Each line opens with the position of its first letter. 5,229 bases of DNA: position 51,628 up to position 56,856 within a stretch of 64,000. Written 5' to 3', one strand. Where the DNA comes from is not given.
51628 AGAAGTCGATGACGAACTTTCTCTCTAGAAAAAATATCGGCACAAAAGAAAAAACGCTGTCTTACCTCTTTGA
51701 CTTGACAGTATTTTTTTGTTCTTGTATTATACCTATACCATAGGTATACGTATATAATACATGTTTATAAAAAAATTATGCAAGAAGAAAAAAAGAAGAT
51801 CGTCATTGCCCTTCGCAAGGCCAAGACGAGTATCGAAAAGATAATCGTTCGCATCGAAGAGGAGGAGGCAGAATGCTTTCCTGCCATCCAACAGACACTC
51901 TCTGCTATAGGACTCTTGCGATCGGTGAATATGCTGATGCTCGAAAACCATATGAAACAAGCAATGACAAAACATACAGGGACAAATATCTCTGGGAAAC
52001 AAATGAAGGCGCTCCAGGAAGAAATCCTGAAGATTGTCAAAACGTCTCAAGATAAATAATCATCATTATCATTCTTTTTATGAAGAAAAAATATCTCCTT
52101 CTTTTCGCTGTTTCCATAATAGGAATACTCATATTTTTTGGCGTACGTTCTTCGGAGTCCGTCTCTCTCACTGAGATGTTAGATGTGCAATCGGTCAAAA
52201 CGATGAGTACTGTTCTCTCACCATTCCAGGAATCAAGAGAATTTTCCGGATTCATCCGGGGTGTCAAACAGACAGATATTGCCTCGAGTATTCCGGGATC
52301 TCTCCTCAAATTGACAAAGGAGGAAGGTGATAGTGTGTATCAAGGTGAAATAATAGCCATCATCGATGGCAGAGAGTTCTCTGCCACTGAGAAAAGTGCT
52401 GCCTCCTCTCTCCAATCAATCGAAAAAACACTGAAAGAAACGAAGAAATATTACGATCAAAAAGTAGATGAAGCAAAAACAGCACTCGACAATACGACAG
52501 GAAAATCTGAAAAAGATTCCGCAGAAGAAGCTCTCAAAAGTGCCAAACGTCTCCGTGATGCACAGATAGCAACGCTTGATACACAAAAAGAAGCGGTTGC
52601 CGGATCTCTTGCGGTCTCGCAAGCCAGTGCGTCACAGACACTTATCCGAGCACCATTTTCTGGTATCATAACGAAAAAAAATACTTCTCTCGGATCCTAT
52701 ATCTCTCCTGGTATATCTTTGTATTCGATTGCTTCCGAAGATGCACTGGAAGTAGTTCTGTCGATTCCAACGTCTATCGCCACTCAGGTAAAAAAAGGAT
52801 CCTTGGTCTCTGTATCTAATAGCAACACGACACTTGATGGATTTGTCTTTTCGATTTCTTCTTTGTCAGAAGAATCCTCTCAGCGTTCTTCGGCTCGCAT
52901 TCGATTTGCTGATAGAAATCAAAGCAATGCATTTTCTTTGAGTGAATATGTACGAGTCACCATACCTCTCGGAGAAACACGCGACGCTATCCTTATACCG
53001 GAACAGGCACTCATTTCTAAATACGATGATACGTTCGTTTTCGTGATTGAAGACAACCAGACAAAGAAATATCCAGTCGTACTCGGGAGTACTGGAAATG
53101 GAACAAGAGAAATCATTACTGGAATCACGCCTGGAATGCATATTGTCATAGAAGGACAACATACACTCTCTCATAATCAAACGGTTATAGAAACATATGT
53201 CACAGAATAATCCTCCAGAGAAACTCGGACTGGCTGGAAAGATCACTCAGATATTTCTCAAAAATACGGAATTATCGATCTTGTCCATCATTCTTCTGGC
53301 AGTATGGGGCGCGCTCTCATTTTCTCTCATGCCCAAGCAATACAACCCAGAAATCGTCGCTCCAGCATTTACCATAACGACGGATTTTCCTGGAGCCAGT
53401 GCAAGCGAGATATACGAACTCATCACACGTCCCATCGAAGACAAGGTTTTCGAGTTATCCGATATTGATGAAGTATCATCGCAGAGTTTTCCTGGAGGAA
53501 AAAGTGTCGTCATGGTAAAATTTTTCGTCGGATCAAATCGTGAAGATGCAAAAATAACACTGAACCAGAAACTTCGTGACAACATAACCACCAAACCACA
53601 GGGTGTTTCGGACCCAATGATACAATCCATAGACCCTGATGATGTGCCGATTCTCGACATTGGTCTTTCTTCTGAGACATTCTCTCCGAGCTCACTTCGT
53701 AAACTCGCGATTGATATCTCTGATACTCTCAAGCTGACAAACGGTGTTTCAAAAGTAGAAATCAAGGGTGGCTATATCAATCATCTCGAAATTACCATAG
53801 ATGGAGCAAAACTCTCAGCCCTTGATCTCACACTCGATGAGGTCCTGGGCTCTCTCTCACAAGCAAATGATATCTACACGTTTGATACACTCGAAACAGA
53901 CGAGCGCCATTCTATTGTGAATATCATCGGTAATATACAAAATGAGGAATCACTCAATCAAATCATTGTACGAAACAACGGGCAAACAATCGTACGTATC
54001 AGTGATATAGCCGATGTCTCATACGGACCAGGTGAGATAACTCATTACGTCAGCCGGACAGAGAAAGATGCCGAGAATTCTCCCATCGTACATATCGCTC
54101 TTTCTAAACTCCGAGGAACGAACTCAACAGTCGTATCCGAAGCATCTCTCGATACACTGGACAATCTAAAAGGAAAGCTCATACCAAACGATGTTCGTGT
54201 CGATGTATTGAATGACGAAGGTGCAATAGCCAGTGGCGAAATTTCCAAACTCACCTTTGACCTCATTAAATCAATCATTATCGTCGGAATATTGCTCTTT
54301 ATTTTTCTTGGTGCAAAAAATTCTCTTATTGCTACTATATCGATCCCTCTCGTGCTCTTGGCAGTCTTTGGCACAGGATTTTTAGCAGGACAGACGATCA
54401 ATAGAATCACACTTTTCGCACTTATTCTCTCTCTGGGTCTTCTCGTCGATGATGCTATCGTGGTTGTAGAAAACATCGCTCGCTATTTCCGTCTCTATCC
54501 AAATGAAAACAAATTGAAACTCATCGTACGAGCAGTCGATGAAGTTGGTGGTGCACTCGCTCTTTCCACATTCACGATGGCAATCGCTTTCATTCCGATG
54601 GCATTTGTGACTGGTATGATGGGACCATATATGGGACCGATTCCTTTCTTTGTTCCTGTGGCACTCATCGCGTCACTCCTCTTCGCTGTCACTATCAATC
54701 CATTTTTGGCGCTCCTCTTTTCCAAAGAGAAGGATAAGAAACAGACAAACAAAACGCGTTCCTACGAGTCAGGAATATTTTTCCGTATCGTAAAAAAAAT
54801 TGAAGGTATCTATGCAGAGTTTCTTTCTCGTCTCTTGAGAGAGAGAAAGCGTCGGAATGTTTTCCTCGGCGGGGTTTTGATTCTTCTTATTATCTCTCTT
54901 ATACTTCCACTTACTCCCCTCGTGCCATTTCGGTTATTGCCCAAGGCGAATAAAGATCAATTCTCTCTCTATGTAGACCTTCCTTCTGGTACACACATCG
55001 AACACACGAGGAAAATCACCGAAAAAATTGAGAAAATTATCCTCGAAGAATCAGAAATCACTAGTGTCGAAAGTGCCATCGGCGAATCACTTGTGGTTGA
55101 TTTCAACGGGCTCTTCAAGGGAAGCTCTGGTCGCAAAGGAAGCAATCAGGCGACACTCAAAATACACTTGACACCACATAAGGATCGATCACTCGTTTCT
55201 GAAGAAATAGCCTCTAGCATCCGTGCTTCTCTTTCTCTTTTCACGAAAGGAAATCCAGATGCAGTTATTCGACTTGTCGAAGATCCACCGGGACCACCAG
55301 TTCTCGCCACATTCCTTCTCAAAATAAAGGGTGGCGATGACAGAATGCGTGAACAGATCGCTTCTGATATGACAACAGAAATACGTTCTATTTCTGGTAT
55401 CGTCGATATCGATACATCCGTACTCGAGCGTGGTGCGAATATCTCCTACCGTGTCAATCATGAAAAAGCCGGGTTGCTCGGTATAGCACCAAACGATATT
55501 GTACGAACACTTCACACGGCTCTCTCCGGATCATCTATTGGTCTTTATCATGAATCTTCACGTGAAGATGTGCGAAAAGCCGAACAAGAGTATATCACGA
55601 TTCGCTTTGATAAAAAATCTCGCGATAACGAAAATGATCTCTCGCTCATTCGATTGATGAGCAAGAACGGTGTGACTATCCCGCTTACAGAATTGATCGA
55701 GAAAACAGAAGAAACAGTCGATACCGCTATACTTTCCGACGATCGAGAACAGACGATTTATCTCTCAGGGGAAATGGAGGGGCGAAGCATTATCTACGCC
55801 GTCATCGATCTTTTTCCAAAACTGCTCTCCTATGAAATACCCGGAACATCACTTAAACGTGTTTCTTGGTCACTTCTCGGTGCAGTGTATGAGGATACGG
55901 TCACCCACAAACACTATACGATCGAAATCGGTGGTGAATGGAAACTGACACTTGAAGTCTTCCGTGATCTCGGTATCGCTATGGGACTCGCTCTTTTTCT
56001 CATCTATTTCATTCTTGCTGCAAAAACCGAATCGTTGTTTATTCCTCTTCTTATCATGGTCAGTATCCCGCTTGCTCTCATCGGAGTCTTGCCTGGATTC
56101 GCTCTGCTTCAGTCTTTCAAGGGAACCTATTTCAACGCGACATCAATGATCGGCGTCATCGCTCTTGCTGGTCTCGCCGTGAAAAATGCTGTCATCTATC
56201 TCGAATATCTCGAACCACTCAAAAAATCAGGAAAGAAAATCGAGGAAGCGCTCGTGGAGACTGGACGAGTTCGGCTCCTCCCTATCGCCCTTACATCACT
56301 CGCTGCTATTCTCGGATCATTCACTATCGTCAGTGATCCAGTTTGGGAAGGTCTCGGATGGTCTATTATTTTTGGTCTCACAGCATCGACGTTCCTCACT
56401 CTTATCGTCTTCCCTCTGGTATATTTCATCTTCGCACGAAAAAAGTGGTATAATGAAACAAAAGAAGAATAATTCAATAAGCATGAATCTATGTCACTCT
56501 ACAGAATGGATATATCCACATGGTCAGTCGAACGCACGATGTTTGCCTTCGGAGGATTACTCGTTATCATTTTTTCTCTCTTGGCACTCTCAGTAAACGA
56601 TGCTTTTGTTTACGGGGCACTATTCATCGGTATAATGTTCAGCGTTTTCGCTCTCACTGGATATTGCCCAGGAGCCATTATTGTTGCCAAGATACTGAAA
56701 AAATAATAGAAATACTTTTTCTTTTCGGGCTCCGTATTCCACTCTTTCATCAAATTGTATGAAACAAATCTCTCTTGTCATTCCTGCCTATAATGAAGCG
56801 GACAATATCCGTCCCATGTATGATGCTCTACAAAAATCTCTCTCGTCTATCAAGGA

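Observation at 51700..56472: CsoR-family repressor with textbook promoter and operator, positioned to control an MFP plus HAE-type RND efflux pair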

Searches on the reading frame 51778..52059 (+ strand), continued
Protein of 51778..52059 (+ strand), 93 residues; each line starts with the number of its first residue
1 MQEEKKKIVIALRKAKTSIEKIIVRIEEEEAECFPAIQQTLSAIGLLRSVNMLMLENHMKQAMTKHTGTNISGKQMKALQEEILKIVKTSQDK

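Call 86: find_encoding_contigs(protein=P0279, flank=6000, max_places=2)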
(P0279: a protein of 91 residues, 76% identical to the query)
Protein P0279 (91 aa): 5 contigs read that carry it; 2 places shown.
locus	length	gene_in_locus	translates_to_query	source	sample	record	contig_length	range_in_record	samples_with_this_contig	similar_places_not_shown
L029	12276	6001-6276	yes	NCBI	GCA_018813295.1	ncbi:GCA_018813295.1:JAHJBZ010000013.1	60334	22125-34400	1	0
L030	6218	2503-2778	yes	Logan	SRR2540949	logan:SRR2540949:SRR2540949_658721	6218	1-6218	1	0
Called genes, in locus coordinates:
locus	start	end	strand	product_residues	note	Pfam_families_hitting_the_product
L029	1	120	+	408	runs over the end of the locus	PF01545:Cation_efflux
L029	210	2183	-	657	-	PF06165:GH94_b-supersand (weak), PF00723:Glyco_hydro_15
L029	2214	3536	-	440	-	PF03065:Glyco_hydro_57, PF01522:Polysacc_deac_1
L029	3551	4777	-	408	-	PF08323:Glyco_transf_5, PF13439:Glyco_transf_4, PF13579:Glyco_trans_4_4, PF20706:GT4-conflict, PF00534:Glycos_transf_1, PF13692:Glyco_trans_1_4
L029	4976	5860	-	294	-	PF00480:ROK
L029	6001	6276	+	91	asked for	PF02583:Trns_repr_metal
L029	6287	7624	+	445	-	PF00403:HMA, PF13386:DsbD_2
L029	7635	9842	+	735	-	PF00403:HMA, PF00122:E1-E2_ATPase, PF00702:Hydrolase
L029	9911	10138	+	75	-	PF04070:DUF378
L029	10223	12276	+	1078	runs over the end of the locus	PF00526:Dicty_CTDC (weak)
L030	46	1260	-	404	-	PF08323:Glyco_transf_5, PF13439:Glyco_transf_4, PF13579:Glyco_trans_4_4, PF20706:GT4-conflict, PF00534:Glycos_transf_1, PF13692:Glyco_trans_1_4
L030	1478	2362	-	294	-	PF00480:ROK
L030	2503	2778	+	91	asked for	PF02583:Trns_repr_metal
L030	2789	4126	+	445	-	PF00403:HMA, PF13386:DsbD_2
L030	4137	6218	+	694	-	?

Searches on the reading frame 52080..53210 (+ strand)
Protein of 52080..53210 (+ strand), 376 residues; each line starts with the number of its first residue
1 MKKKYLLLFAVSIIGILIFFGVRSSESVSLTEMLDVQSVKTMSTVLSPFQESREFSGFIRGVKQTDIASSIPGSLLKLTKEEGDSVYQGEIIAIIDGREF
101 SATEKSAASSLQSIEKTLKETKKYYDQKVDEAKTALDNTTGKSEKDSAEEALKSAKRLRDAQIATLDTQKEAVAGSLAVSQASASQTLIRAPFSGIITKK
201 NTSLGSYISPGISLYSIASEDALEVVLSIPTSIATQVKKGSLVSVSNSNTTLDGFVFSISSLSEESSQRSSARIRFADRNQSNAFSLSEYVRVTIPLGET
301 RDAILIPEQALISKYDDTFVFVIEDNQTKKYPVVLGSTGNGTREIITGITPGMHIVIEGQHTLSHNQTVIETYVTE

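Call 3: search_protein_families(library=pfam, proteins=[window:52080-53210:+], max_evalue=0.01)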
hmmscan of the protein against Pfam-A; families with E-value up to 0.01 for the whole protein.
window:52080-53210:+ (376 aa): 3 families
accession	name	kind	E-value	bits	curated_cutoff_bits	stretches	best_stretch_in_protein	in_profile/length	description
PF16576.10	HlyD_D23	-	7.1e-14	52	30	1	64-281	19-206/214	Barrel-sandwich domain of CusB or HlyD membrane-fusion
PF13437.12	HlyD_3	-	1.3e-13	52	22.2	1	189-280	2-97/106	HlyD family secretion protein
PF13533.13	Biotin_lipoyl_2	-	0.00091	19.5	29.8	1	67-96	3-32/32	Biotin-lipoyl like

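Call 4: search_protein_families(library=ncbifam, proteins=[window:52080-53210:+], max_evalue=0.01)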
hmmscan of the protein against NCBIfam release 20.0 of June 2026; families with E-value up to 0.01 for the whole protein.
window:52080-53210:+ (376 aa): 26 families (the best 25 are shown)
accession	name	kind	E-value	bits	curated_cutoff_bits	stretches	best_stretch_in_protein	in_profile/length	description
TIGR01730.1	RND_mfp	subfamily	2.6e-51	174.5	94.9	1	39-370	1-320/322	efflux RND transporter periplasmic adaptor subunit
TIGR00999.1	8a0102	subfamily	5.1e-36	124.2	319.3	1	83-362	1-269/271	CzcB/NccB family metal efflux transporter periplasmic adaptor subunit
NF008589.1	PRK11556.1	equivalog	1.1e-16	60.7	391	1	57-366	77-382/392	MdtA/MuxA family multidrug efflux RND transporter periplasmic adaptor subunit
NF008606.0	PRK11578.1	equivalog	1.3e-14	54.1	342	1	2-360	8-365/371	macrolide transporter subunit MacA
TIGR00998.1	8a0101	subfamily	2.6e-14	52.9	390.8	2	129-260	148-282/334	EmrA/EmrK family multidrug efflux transporter periplasmic adaptor subunit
NF045904.1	RND-peri-MexE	equivalog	1.9e-13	50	714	1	9-365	10-362/390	multidrug efflux RND transporter periplasmic adaptor subunit MexE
NF007785.0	PRK10476.1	equivalog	2e-13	49.9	376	2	127-261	152-286/347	multidrug transporter subunit MdtN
NF038010.1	ABC_adapt_DarC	equivalog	6.5e-12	44.9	450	1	100-369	140-414/417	darobactin export ABC transporter periplasmic adaptor subunit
NF007132.1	PRK09578.1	equivalog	1.6e-11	43.6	512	2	21-163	24-169/396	MexX/AxyX family multidrug efflux RND transporter periplasmic adaptor subunit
NF033138.2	RND-peri-MexC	equivalog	2.4e-11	43.4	625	1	36-369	35-369/375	MexC family multidrug efflux RND transporter periplasmic adaptor subunit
TIGR02971.1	heterocyst_DevB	subfamily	4e-10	39.6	129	1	119-262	141-281/327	ABC exporter membrane fusion protein, DevB family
NF045680.1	DiMtlExpIhpB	equivalog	4e-10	39.2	450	1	180-356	131-307/326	divalent metal ion exporter adaptor subunit IhpB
NF000272.2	OqxA_adapt_sub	exception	1.1e-09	37.7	835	1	20-360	23-367/391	multidrug efflux RND transporter periplasmic adaptor subunit OqxA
NF002939.0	PRK03598.1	equivalog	9.8e-09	34.8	393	1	114-245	133-263/332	secretion protein HlyD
NF011604.1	PRK15030.1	equivalog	2.9e-07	29.8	765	0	154-218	33-97/397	multidrug efflux RND transporter periplasmic adaptor subunit AcrA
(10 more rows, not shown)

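Call 28: search_solved_structures(query=window:52080-53207:+, max_evalue=0.001, show_alignments=0)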
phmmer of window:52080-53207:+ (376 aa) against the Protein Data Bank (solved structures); distinct sequences matched with E-value up to 0.001: 14.
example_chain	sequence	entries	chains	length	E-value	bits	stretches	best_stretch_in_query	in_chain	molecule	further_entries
6vej_P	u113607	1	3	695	3.8e-16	62.7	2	43-370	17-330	Probable Resistance-Nodulation-Cell Division (RND) efflux membrane fusion protein,Probable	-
20yy_D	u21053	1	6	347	7.3e-14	55.2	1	51-369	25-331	Multidrug efflux RND transporter periplasmic adaptor subunit MexJ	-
5nik_D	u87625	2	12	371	1.8e-12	50.6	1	36-357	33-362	Macrolide export protein MacA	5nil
9qgy_G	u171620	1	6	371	3e-12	49.9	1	36-357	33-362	Macrolide export protein MacA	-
3fpp_A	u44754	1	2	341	5e-12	49.1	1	47-357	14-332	Macrolide-specific efflux protein macA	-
9j3d_D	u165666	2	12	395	1.4e-09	41.1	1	31-356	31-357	RND efflux system, MexC-like protein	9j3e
4l8j_A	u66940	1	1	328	7.4e-09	38.7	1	37-106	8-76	Putative efflux transporter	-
4dk1_A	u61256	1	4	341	3.1e-07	33.4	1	55-358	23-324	Putative MacA, Multidrug resistance protein mexA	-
5ng5_E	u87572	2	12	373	1.3e-06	31.4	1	41-361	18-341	Multidrug efflux pump subunit AcrA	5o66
9tg4_D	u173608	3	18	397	2.5e-06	30.4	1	45-361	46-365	Multidrug efflux pump subunit AcrA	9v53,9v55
3lnn_A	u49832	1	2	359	3.5e-06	30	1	43-359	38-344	Membrane fusion protein (MFP) heavy metal cation efflux ZneB (CzcB-like)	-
5v5s_D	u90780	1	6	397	4.5e-06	29.6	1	40-361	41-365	Multidrug efflux pump subunit AcrA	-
4dk0_A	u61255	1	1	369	3.9e-05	26.5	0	55-358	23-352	Putative MacA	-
4tko_B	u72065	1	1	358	0.00021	24.1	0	116-279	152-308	EmrA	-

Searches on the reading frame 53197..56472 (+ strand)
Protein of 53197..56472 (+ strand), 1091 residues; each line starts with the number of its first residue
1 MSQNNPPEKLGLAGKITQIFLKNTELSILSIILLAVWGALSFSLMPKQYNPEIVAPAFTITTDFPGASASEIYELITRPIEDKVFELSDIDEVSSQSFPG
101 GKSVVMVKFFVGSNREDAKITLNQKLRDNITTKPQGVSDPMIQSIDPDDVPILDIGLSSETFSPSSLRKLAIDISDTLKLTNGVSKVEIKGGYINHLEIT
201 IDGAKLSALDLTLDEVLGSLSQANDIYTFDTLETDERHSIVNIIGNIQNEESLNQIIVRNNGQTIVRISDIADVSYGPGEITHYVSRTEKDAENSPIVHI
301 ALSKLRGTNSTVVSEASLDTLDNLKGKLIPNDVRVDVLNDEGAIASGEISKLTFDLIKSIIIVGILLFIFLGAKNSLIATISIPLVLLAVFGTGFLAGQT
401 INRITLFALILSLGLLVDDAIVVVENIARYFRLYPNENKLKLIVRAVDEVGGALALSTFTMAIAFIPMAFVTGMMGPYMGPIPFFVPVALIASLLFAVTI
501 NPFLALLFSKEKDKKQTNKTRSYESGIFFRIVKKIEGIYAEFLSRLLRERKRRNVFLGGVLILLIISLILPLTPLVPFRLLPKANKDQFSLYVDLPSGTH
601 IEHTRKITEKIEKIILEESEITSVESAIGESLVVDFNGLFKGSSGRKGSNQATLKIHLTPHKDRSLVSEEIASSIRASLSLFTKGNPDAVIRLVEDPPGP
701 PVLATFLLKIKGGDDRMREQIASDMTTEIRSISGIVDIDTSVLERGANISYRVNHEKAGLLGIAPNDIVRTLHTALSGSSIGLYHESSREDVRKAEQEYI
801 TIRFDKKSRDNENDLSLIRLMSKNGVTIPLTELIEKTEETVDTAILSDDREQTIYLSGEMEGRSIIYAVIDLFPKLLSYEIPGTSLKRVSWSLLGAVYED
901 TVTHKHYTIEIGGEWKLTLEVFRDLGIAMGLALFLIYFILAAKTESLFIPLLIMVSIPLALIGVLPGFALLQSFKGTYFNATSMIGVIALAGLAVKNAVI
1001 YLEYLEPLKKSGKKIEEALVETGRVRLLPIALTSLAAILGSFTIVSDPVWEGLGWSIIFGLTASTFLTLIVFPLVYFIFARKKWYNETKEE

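Call 3: search_protein_families(library=pfam, proteins=[window:53197-56472:+], max_evalue=0.01)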
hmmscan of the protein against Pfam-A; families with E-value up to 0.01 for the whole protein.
window:53197-56472:+ (1091 aa): 2 families
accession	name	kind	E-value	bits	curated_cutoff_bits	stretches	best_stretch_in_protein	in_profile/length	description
PF00873.25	ACR_tran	-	3.3e-158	528.7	28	1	17-1079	2-1020/1021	AcrB/AcrD/AcrF family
PF03176.21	MMPL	-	2.9e-11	43.3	20.5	2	355-519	149-316/333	MMPL family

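Call 4: search_protein_families(library=ncbifam, proteins=[window:53197-56472:+], max_evalue=0.01)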
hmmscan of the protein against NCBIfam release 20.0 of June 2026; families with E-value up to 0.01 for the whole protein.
window:53197-56472:+ (1091 aa): 16 families
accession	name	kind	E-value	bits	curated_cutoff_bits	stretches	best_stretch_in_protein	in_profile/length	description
NF033617.1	RND_permease_2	subfamily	4.1e-128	428.9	1250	1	20-1081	4-1009/1009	multidrug efflux RND transporter permease subunit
NF000282.2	RND_permease_1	subfamily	5.4e-118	395.4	1250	1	28-1079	13-1027/1029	multidrug efflux RND transporter permease subunit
TIGR00915.1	2A0602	subfamily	3.6e-102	343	940.35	2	28-842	14-812/1050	efflux RND transporter permease subunit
NF007842.1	PRK10555.1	equivalog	2.3e-81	274.1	1854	1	27-1084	12-1030/1036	multidrug efflux RND transporter permease AcrD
TIGR00914.1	2A0601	subfamily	3.1e-76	257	701.45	1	16-1087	5-1043/1051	CusA/CzcA family heavy metal efflux RND transporter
NF007798.0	PRK10503.1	equivalog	1e-68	231.9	1584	2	26-836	23-798/1040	MdtB/MuxB family multidrug efflux RND transporter permease subunit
NF007905.0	PRK10614.1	equivalog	1.7e-68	231.2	1774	2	20-679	7-634/1025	multidrug efflux RND transporter permease subunit MdtC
NF007131.0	PRK09577.1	equivalog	2.3e-68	230.9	1768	2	32-834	17-799/1045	multidrug efflux RND transporter permease subunit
NF007133.0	PRK09579.1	equivalog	2.9e-65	220.5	1763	2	16-840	3-785/1017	multidrug efflux RND transporter permease subunit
NF011706.2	PRK15127.1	equivalog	6.9e-61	206.3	2150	2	31-787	16-765/1049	multidrug efflux RND transporter permease subunit AcrB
NF000037.1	RND_perm_OqxB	exception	4.4e-58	196.9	2200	1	27-1076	15-1031/1050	multidrug efflux RND transporter permease subunit OqxB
TIGR00921.1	2A067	subfamily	4.3e-07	28.4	351.9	2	915-1078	184-345/733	hydrophobe/amphiphile efflux-3 (HAE3) family transporter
TIGR00833.1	actII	subfamily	6.6e-07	28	874.7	1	353-536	177-358/910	MMPL family RND transporter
TIGR03480.1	HpnN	hypoth_equivalog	0.00016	19.8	751.85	1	351-570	270-465/862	hopanoid biosynthesis associated RND transporter like protein HpnN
TIGR00916.1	2A0604s01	subfamily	0.0032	17.1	148.6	0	362-473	98-209/231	SecD/SecF family protein translocase subunit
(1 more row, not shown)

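Call 27: search_solved_structures(query=window:53197-56469:+, max_evalue=1e-10, show_alignments=0)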
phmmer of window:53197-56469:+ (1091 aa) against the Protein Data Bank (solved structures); distinct sequences matched with E-value up to 1e-10: 81 (the best 60 are shown).
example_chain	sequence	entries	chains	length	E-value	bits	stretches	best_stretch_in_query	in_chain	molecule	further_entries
7wlv_A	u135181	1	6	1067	1.4e-72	248.1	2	27-834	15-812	Efflux pump membrane transporter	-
8f3e_A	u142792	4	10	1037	3.6e-71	243.5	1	29-1084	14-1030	Efflux pump membrane transporter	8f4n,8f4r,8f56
8yr0_A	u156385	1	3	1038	2.1e-69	237.6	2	27-838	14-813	Cation/multidrug efflux pump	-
22xk_B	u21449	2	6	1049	1.7e-65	224.7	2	30-829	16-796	MexBYB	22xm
7m4p_A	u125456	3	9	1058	4.9e-65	223.2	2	30-789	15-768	Efflux pump membrane transporter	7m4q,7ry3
3w9i_A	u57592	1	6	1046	5e-65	223.1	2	29-643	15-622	Multidrug resistance protein MexB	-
2v50_A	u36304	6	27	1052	5.2e-65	223.1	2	29-643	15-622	MULTIDRUG RESISTANCE PROTEIN MEXB | Efflux pump membrane transporter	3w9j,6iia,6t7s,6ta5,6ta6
21fo_A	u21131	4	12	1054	5.2e-65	223.1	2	29-643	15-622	Multidrug resistance protein MexB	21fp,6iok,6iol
6vej_A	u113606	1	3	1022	5.5e-61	209.8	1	33-1080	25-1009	Probable Resistance-Nodulation-Cell Division (RND) efflux transporter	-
7b8p_A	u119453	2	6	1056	1.7e-60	208.1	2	17-834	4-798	Efflux pump membrane transporter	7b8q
6ows_A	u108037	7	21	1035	2.1e-60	207.8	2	17-834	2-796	Efflux pump membrane transporter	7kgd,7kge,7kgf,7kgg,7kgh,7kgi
6z12_A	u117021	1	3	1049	2.8e-60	207.4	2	29-787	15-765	Efflux pump membrane transporter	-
8p1i_A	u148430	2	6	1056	3.6e-60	207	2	29-785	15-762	Efflux pump membrane transporter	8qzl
8ffk_A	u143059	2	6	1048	6.3e-60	206.3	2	29-785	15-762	Efflux pump membrane transporter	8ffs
9fdq_C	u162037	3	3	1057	1.9e-59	204.7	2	29-787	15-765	Multidrug efflux pump subunit AcrB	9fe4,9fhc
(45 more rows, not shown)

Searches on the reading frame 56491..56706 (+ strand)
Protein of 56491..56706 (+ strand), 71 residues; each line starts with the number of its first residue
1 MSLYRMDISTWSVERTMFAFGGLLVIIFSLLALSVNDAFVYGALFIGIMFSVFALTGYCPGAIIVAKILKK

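Call 3: search_protein_families(library=pfam, proteins=[window:56491-56706:+], max_evalue=0.01)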
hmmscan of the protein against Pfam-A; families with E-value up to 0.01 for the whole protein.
window:56491-56706:+ (71 aa): 1 family
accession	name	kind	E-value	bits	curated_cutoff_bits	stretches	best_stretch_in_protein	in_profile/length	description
PF11127.14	YgaP-like_TM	-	6.5e-05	23.4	25.3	1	13-64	8-57/66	Inner membrane protein YgaP-like, transmembrane domain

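Call 4: search_protein_families(library=ncbifam, proteins=[window:56491-56706:+], max_evalue=0.01)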
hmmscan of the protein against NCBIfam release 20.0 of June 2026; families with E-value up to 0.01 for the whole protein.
window:56491-56706:+ (71 aa): 0 families
